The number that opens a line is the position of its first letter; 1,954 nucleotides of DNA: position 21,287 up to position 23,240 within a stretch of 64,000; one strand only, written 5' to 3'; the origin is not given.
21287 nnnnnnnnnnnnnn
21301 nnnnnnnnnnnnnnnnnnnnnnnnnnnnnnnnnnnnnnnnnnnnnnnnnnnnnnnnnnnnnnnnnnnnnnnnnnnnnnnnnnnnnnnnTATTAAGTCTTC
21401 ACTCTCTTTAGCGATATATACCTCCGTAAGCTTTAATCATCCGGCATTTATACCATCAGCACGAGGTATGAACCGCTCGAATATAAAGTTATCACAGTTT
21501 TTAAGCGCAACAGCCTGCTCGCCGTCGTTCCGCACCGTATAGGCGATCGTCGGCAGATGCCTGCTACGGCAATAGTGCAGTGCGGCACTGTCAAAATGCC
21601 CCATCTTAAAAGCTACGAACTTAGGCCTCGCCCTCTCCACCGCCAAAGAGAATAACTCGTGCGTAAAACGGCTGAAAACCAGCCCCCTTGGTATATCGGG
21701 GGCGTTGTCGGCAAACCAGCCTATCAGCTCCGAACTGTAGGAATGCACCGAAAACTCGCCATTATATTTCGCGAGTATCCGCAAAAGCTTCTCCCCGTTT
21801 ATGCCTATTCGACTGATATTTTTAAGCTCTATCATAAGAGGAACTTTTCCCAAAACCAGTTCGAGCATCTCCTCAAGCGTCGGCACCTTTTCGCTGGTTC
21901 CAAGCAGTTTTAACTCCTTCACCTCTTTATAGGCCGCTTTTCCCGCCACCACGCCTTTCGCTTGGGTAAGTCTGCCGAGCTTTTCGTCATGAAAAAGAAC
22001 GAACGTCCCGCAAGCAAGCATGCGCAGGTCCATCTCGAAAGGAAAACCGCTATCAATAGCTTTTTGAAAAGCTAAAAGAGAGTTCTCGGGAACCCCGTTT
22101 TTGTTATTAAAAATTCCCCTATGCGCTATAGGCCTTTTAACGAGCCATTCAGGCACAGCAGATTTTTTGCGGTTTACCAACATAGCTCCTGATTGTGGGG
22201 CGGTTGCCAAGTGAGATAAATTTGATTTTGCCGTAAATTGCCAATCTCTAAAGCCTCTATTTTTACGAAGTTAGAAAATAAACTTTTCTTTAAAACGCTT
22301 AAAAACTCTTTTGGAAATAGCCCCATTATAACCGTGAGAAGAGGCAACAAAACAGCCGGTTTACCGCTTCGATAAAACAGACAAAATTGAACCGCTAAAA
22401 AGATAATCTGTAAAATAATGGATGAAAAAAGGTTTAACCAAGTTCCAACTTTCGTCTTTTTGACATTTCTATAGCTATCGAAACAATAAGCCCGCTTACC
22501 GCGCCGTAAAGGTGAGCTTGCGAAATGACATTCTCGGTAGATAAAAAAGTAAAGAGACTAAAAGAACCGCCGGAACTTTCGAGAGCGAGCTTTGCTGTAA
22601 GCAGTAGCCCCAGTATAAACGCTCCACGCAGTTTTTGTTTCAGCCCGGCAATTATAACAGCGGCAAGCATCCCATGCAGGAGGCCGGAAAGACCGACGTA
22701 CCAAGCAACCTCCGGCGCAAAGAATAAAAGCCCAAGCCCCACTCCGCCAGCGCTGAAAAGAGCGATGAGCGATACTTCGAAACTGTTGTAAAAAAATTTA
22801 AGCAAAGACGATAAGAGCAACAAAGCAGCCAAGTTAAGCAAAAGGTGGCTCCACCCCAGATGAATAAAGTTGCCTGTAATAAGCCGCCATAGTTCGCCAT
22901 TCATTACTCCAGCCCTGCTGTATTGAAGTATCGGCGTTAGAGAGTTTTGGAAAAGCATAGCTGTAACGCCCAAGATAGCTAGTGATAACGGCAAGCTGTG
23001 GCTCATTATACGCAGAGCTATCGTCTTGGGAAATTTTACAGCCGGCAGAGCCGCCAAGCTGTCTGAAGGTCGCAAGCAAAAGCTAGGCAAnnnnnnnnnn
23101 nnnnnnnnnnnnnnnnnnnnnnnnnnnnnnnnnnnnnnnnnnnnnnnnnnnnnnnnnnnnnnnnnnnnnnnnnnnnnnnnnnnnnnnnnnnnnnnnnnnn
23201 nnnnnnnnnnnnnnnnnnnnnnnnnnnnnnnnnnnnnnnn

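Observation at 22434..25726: GlyGly-CTERM M6 metalloprotease with adjacent rhombosortase and a small co-transcribed secreted protein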

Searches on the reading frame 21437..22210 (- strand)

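Call 37: search_protein_families(library=ncbifam, proteins=[window:21437-22210:-], max_evalue=0.00001)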
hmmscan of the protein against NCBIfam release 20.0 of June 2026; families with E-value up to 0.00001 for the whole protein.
window:21437-22210:- (257 aa): 3 families
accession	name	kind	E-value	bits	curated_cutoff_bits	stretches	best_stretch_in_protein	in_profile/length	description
NF006989.0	PRK09454.1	equivalog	1.5e-12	47.4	264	1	20-237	5-229/251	glycerophosphodiester phosphodiesterase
NF041304.3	AvrBs2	equivalog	8.3e-11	40.5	1000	1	25-102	269-348/716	type III secretion system effector avirulence protein AvrBs2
NF053857.1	LysphglycPlipDStph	equivalog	7.8e-07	28.7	450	1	28-100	49-118/305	lysophosphatidylglycerol phospholipase D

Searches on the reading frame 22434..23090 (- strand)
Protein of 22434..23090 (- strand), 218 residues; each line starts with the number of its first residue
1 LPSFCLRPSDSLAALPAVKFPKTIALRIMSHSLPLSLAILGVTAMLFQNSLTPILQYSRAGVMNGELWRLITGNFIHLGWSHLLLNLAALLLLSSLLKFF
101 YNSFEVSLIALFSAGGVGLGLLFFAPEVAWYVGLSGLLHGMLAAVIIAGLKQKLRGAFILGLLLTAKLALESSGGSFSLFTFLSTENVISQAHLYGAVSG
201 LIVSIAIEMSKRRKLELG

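Call 3: search_protein_families(library=ncbifam, proteins=[window:22434-23090:-], max_evalue=1)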
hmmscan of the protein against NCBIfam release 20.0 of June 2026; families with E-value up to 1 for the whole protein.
window:22434-23090:- (218 aa): 4 families
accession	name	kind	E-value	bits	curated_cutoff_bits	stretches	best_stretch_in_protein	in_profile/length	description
TIGR03902.1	rhom_GG_sort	equivalog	3.1e-40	137.6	84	1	54-204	3-153/154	rhombosortase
TIGR04239.1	rhombo_GlpG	equivalog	2.8e-07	30.5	250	1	34-206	102-267/271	rhomboid family intramembrane serine protease GlpG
NF008155.0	PRK10907.1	equivalog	1.6e-05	24.4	335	1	43-210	111-271/276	rhomboid family intramembrane serine protease GlpG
TIGR02854.1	spore_II_GA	equivalog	0.04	13.3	209.55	1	83-199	13-129/293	sigma-E processing peptidase SpoIIGA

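Call 4: search_protein_families(library=pfam, proteins=[window:22434-23090:-], max_evalue=1)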
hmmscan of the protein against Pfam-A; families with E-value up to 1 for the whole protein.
window:22434-23090:- (218 aa): 4 families
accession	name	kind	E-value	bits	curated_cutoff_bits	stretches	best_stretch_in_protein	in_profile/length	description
PF01694.28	Rhomboid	-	3.2e-15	57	22.6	1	65-205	2-138/143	Rhomboid domain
PF08551.15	DUF1751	-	0.23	12.5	22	1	68-126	9-65/99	Eukaryotic integral membrane protein (DUF1751)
PF23529.1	Microp_apicomplexa_16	-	0.26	11.8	27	1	82-107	33-56/73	Apicomplexa microprotein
PF03419.18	Peptidase_U4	-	0.27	11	28.4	1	83-214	12-141/284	Sporulation factor SpoIIGA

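Call 17: find_homologous_proteins(query=window:22434-23006:-, max_evalue=0.00001)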
Query window:22434-23006:- (190 aa): 414 proteins with E <= 0.00001 among 6184 candidates; the best 120 are listed.
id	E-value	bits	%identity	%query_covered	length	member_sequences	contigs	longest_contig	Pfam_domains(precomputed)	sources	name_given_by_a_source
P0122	7.7e-87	308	100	82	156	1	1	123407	PF01694.29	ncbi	-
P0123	4.3e-33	133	43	97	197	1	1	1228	PF01694.29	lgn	-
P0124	1.6e-32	131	45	97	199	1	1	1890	PF01694.29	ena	-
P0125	5.0e-32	129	42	98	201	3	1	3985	PF01694.29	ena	-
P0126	2.8e-31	127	43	97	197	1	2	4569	PF01694.29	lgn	-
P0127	3.6e-31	127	39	86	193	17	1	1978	PF01694.29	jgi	jgi:rhomboid family GlyGly-CTERM serine protease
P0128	4.0e-31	126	42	96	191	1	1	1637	PF01694.29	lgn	-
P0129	7.8e-31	125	48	83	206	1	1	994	PF01694.29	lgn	-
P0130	2.9e-30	124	46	73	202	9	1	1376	PF01694.29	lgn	-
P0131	9.2e-30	122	41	95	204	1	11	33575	PF01694.29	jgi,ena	jgi:rhomboid family GlyGly-CTERM serine protease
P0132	9.5e-30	122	44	89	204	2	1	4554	PF01694.29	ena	-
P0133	1.8e-29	121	44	89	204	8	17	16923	PF01694.29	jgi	jgi:rhomboid family GlyGly-CTERM serine protease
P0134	1.9e-29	121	41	98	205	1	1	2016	PF01694.29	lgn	-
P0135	2.1e-29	121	47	85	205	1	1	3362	PF01694.29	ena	-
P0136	2.1e-29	121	44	79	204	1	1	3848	PF01694.29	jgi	jgi:rhomboid family GlyGly-CTERM serine protease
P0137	2.7e-29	120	42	96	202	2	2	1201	PF01694.29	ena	-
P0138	2.8e-29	120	43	87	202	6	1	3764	PF01694.29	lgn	-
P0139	2.9e-29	120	38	97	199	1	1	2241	PF01694.29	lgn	-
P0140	3.0e-29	120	41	85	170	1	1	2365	PF01694.29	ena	-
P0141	3.4e-29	120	46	83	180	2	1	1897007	PF01694.29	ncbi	ncbi:MAG: rhombosortase [Gammaproteobacteria bacterium]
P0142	4.3e-29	120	43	98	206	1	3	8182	PF01694.29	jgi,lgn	-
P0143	4.5e-29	120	43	88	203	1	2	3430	PF01694.29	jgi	-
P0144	5.7e-29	119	43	84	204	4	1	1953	PF01694.29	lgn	-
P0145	6.5e-29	119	41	83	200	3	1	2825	PF01694.29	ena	-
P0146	8.3e-29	119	42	95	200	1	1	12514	PF01694.29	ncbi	-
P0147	8.3e-29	119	43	86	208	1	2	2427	PF01694.29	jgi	jgi:rhomboid family GlyGly-CTERM serine protease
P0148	1.2e-28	118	43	84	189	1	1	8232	PF01694.29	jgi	jgi:rhomboid family GlyGly-CTERM serine protease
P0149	1.3e-28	118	38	93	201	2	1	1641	PF01694.29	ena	-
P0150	1.3e-28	118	43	83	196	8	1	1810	PF01694.29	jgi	jgi:rhomboid family GlyGly-CTERM serine protease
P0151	1.4e-28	118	44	86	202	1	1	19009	PF01694.29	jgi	jgi:rhomboid family GlyGly-CTERM serine protease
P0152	1.5e-28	118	45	86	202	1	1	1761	PF01694.29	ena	-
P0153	1.6e-28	118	44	86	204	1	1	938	PF01694.29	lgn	-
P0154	1.8e-28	118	40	97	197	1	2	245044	PF01694.29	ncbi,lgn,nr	ncbi:MAG: rhombosortase [Gammaproteobacteria bacterium]|nr:rhombosortase [Gammaproteobacteria bacter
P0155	1.9e-28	118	46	84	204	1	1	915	PF01694.29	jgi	jgi:rhomboid family GlyGly-CTERM serine protease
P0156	1.9e-28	118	42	93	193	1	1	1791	PF01694.29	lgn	-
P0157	2.4e-28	117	42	92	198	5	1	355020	PF01694.29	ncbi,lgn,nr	ncbi:MAG: rhombosortase [Gammaproteobacteria bacterium]|nr:rhombosortase [Gammaproteobacteria bacter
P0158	2.4e-28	117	44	92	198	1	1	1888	PF01694.29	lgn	-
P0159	2.5e-28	117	42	97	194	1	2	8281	PF01694.29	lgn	-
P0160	2.7e-28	117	42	87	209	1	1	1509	PF01694.29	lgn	-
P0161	2.8e-28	117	38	97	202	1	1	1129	PF01694.29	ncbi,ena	-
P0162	3.0e-28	117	40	93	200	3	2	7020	PF01694.29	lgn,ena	-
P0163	3.1e-28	117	39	96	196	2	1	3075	PF01694.29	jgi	jgi:rhomboid family GlyGly-CTERM serine protease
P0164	3.5e-28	117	40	93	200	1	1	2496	PF01694.29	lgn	-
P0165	3.6e-28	117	41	87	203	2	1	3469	PF01694.29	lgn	-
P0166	4.2e-28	117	45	84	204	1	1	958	PF01694.29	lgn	-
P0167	4.7e-28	116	40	87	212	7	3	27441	PF01694.29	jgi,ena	-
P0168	4.9e-28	116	39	95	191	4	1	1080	PF01694.29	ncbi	-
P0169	5.9e-28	116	42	83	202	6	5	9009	PF01694.29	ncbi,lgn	-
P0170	6.2e-28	116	44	77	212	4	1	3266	PF01694.29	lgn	-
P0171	6.7e-28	116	43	83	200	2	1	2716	PF01694.29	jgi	-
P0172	8.5e-28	116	41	95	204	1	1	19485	PF01694.29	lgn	-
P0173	9.8e-28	115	40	97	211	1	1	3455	PF01694.29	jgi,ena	-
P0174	1.0e-27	115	40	95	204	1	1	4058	PF01694.29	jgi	jgi:rhomboid family GlyGly-CTERM serine protease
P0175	1.1e-27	115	41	95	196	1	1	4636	PF01694.29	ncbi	-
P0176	1.3e-27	115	40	95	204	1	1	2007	PF01694.29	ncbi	-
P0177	1.3e-27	115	40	95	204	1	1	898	PF01694.29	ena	-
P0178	1.3e-27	115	40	86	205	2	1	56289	PF01694.29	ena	-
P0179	1.5e-27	115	42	90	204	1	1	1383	PF01694.29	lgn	-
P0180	1.5e-27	115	40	95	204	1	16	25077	PF01694.29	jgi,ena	jgi:rhomboid family GlyGly-CTERM serine protease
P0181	1.5e-27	115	43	89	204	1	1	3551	PF01694.29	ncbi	-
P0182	1.6e-27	115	41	94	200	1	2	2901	PF01694.29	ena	-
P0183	1.7e-27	115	40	91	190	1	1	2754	PF01694.29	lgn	-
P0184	1.7e-27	115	39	78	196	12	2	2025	PF01694.29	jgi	jgi:rhomboid family GlyGly-CTERM serine protease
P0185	1.8e-27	115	40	95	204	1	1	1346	PF01694.29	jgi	jgi:rhomboid family GlyGly-CTERM serine protease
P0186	1.8e-27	114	46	84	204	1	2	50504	PF01694.29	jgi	jgi:rhomboid family GlyGly-CTERM serine protease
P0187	2.0e-27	114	42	84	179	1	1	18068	PF01694.29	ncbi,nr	ncbi:MAG: rhombosortase [Woeseiaceae bacterium]|nr:rhombosortase [Woeseiaceae bacterium]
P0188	2.0e-27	114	42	96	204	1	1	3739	PF01694.29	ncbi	-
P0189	2.1e-27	114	39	99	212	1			PF01694.29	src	-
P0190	2.3e-27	114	39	95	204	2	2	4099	PF01694.29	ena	-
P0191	2.5e-27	114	42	93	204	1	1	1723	PF01694.29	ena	-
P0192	2.5e-27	114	41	85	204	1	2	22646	PF01694.29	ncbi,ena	-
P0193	3.0e-27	114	40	88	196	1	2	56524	PF01694.29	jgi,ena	jgi:rhomboid family GlyGly-CTERM serine protease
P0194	3.0e-27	114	39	90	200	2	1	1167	PF01694.29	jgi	jgi:rhomboid family GlyGly-CTERM serine protease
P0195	3.1e-27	114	43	84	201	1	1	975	PF01694.29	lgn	-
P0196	3.6e-27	114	41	86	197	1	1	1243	PF01694.29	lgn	-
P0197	4.1e-27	113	40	86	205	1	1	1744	PF01694.29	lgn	-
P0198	4.2e-27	113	46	76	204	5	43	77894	PF01694.29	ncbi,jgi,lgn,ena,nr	ncbi:MAG: rhombosortase [Gammaproteobacteria bacterium]|jgi:rhomboid family GlyGly-CTERM serine prot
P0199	4.7e-27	113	41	85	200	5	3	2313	PF01694.29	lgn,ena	-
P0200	4.8e-27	113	40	88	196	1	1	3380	PF01694.29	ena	-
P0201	4.8e-27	113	42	87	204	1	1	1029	PF01694.29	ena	-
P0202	5.0e-27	113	42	90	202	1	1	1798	PF01694.29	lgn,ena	-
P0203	5.4e-27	113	44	84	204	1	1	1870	PF01694.29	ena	-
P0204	5.6e-27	113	44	81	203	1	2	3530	PF01694.29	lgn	-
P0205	7.6e-27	112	42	95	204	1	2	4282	PF01694.29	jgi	jgi:rhomboid family GlyGly-CTERM serine protease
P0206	7.7e-27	112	38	91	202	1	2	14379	PF01694.29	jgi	jgi:rhomboid family GlyGly-CTERM serine protease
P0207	7.7e-27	112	41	93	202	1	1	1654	PF01694.29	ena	-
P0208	7.8e-27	112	43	87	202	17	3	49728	PF01694.29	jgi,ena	jgi:rhomboid family GlyGly-CTERM serine protease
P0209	8.5e-27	112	40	95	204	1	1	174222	PF01694.29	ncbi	-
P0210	8.5e-27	112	37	95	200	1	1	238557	PF01694.29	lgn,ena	-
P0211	9.3e-27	112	42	88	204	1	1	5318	PF01694.29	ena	-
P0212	9.5e-27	112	40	88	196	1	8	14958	PF01694.29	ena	-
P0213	1.1e-26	112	40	88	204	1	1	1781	PF01694.29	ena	-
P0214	1.1e-26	112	45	75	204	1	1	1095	PF01694.29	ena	-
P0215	1.3e-26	112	42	86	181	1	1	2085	PF01694.29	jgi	jgi:rhomboid family GlyGly-CTERM serine protease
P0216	1.3e-26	112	40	94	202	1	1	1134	PF01694.29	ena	-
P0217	1.3e-26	112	41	80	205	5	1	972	PF01694.29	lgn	-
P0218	1.3e-26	112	40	84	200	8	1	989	PF01694.29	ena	-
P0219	1.5e-26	111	41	95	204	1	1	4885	PF01694.29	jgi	jgi:rhomboid family GlyGly-CTERM serine protease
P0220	1.6e-26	111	41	74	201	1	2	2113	PF01694.29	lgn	-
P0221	1.7e-26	111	43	84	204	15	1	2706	PF01694.29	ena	-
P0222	1.7e-26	111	45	85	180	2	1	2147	PF01694.29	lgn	-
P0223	1.7e-26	111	41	92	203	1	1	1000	PF01694.29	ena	-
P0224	1.7e-26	111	40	85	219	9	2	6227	PF01694.29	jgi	jgi:rhomboid family GlyGly-CTERM serine protease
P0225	1.7e-26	111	40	84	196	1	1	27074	PF01694.29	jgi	jgi:rhomboid family GlyGly-CTERM serine protease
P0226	2.0e-26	111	41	90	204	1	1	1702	PF01694.29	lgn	-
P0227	2.0e-26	111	41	91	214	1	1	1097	PF01694.29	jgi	jgi:rhomboid family GlyGly-CTERM serine protease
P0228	2.2e-26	111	39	89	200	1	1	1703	PF01694.29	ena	-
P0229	2.3e-26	111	40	86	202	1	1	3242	PF01694.29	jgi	jgi:rhomboid family GlyGly-CTERM serine protease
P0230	2.5e-26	111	41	95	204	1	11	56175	PF01694.29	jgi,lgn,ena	jgi:rhomboid family GlyGly-CTERM serine protease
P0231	2.8e-26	111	40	86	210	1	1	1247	PF01694.29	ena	-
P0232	3.3e-26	110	44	74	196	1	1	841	PF01694.29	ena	-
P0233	3.3e-26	110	42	77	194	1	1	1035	PF01694.29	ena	-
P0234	3.4e-26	110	38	95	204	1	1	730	PF01694.29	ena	-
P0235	3.6e-26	110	43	79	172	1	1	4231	PF01694.29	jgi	jgi:rhomboid family GlyGly-CTERM serine protease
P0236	3.7e-26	110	43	79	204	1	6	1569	PF01694.29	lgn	-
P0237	3.7e-26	110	43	79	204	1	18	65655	PF01694.29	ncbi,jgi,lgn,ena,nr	ncbi:MAG: rhombosortase [Gammaproteobacteria bacterium]|jgi:rhomboid family GlyGly-CTERM serine prot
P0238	3.8e-26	110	40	84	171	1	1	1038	PF01694.29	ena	-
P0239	4.0e-26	110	39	95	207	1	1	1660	PF01694.29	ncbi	-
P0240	4.6e-26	110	42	89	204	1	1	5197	PF01694.29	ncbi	-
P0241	4.8e-26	110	39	91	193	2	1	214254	PF01694.29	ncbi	ncbi:MAG: rhombosortase [Woeseia sp.]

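Call 38: find_encoding_contigs(protein=P0131, flank=5000, max_places=3)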
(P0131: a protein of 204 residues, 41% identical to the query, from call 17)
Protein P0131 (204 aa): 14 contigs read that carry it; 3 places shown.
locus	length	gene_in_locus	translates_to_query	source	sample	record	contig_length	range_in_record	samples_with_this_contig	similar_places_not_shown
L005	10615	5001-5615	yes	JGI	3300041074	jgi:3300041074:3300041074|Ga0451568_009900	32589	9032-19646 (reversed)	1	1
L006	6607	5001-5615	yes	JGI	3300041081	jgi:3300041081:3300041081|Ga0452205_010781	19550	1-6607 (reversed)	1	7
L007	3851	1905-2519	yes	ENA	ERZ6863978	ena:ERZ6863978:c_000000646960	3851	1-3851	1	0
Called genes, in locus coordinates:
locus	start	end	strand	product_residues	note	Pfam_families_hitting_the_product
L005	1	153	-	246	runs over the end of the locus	PF01203:T2SSN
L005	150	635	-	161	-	PF04612:T2SSM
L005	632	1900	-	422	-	PF05134:T2SSL, PF12693:GspL_C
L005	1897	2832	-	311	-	PF21687:T2SSK_1st, PF12836:HHH_3 (faint), PF03934:T2SSK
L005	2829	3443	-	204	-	PF07963:N_methyl, PF11612:T2SSJ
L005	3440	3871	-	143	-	PF07963:N_methyl, PF02501:T2SSI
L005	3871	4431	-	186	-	PF07963:N_methyl (weak)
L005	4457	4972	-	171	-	PF07963:N_methyl, PF08334:T2SSG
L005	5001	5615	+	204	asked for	PF01694:Rhomboid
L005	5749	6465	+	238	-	PF00106:adh_short, PF01370:Epimerase (weak), PF08659:KR, PF13561:adh_short_C2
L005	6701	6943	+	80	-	PF00550:PP-binding, PF14573:PP-binding_2 (weak)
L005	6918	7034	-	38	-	-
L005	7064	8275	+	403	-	PF00109:ketoacyl-synt, PF02801:Ketoacyl-synt_C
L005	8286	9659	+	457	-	PF04715:, PF00425:Chorismate_bind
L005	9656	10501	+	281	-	PF01063:Aminotran_4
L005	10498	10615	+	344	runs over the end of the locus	PF02618:YceG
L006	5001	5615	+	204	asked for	PF01694:Rhomboid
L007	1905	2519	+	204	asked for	PF01694:Rhomboid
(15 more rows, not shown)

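Call 39: find_encoding_contigs(protein=P0146, flank=5000, max_places=3)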
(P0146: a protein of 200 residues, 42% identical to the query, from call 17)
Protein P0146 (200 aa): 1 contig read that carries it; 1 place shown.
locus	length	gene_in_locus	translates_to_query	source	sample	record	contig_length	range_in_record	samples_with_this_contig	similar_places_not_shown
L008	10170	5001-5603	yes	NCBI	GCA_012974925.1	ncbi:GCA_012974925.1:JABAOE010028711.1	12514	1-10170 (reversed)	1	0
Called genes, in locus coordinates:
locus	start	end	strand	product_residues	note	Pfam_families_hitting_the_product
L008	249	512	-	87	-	PF04612:T2SSM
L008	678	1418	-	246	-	-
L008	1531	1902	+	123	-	-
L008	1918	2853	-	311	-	PF21687:T2SSK_1st, PF03934:T2SSK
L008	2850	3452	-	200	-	PF07963:N_methyl, PF11612:T2SSJ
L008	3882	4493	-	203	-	PF07963:N_methyl (weak)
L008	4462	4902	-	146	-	PF07963:N_methyl, PF08334:T2SSG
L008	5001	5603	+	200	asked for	PF01694:Rhomboid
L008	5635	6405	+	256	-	PF00106:adh_short, PF08659:KR, PF13561:adh_short_C2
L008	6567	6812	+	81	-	PF00550:PP-binding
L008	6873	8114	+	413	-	PF00109:ketoacyl-synt, PF02801:Ketoacyl-synt_C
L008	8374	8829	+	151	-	-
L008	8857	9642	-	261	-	-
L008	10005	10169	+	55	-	?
